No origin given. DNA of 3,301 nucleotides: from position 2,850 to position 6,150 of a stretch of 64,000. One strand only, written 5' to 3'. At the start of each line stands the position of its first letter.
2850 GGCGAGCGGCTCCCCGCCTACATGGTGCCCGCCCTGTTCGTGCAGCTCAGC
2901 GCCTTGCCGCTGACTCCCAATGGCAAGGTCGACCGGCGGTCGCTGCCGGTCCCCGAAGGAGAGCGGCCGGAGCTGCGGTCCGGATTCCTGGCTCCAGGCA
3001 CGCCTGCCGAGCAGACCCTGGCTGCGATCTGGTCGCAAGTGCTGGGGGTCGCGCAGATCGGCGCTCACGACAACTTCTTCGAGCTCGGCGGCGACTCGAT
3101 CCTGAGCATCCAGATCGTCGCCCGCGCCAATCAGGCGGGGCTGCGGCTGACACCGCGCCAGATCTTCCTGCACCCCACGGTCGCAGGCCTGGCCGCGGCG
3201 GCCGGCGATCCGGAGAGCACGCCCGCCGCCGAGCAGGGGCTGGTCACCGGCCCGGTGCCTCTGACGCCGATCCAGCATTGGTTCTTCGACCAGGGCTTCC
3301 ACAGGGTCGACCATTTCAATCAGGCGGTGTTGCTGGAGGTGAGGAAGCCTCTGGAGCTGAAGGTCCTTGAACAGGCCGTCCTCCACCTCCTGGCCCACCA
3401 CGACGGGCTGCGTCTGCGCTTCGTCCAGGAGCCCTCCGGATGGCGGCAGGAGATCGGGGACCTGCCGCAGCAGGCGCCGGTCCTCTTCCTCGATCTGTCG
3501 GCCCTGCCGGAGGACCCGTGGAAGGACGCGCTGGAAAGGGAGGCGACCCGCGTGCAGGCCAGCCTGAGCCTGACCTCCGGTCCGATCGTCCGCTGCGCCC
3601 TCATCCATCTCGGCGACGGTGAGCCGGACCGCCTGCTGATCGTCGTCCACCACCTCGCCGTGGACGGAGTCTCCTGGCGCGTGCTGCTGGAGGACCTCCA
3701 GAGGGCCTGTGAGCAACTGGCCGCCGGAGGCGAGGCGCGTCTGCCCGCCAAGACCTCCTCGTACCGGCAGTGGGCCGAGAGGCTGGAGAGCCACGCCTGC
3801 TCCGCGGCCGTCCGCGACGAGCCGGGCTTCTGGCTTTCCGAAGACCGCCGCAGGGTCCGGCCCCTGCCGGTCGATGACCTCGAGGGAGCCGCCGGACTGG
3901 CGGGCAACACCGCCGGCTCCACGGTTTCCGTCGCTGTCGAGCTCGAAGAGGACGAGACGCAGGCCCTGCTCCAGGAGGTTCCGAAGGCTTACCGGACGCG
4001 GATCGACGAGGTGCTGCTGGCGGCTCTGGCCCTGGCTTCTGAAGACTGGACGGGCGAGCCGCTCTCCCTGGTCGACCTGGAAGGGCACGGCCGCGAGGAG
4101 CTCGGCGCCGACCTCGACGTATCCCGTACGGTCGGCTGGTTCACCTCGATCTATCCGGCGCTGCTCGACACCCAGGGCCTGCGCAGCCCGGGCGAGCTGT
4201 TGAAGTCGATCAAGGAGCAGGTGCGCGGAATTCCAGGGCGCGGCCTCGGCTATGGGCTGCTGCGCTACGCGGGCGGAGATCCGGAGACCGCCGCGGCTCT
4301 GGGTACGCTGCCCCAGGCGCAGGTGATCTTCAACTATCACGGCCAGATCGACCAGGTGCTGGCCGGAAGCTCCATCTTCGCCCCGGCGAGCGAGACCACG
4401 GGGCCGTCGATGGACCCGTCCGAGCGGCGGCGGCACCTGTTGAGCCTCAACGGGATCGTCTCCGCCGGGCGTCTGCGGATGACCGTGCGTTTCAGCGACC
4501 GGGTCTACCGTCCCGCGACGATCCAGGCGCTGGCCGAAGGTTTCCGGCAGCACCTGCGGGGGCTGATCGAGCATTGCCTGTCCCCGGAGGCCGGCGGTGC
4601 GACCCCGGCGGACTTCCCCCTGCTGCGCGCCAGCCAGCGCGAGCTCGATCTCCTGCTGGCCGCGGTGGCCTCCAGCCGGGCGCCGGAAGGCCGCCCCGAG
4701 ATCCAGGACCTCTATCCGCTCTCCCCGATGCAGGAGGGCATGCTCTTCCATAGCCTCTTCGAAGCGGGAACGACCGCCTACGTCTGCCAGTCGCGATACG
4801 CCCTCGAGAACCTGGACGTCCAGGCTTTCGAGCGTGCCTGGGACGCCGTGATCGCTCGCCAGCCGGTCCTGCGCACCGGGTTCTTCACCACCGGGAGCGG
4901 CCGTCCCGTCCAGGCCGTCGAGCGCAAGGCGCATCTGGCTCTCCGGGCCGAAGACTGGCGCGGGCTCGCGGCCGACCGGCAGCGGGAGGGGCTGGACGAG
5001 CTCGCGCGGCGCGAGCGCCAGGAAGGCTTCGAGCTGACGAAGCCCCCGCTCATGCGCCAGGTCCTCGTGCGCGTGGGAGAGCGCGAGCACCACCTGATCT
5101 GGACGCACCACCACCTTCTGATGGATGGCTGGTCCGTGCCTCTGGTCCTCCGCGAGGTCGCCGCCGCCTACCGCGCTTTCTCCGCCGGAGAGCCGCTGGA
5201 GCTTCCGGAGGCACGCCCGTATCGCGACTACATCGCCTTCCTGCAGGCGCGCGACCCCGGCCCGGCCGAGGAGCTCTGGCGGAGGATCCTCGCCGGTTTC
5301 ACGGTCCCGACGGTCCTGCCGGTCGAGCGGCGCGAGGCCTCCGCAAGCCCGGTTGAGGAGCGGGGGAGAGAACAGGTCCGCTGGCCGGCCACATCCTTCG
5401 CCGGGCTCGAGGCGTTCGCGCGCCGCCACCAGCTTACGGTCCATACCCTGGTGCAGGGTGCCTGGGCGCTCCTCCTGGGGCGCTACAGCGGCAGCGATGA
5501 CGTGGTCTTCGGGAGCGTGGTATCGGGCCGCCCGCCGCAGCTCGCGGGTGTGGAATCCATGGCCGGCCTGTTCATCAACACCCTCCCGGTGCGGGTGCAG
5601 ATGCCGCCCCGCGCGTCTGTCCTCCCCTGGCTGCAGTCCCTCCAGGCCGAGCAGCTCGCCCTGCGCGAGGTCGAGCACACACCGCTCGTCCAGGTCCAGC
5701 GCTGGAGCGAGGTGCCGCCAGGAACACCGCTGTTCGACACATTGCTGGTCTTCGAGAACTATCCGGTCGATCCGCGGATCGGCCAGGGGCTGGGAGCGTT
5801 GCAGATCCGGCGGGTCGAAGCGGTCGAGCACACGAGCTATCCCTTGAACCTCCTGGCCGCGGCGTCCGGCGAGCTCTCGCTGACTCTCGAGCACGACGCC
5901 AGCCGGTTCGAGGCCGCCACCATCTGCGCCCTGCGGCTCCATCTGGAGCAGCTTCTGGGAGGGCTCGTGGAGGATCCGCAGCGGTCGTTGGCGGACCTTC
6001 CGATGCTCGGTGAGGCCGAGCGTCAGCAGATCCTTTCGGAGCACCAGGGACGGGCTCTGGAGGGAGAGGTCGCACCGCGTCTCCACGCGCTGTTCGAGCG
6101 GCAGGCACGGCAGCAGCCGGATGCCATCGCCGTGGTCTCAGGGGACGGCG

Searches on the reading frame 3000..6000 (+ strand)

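Call 6: search_protein_families(library=pfam, proteins=[window:3000-6000:+], max_evalue=10)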
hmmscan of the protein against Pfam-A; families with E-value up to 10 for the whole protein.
window:3000-6000:+ (1000 aa): 3 families
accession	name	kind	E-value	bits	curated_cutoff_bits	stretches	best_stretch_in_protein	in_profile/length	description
PF00668.25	Condensation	-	3.8e-160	534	30.6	2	569-999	2-443/456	Condensation domain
PF00550.31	PP-binding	-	3.7e-16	59.6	20.8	1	5-67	1-66/67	Phosphopantetheine attachment site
PF16911.10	PapA_C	-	0.014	15.3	30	1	801-824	18-41/203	Phthiocerol/phthiodiolone dimycocerosyl transferase C-terminus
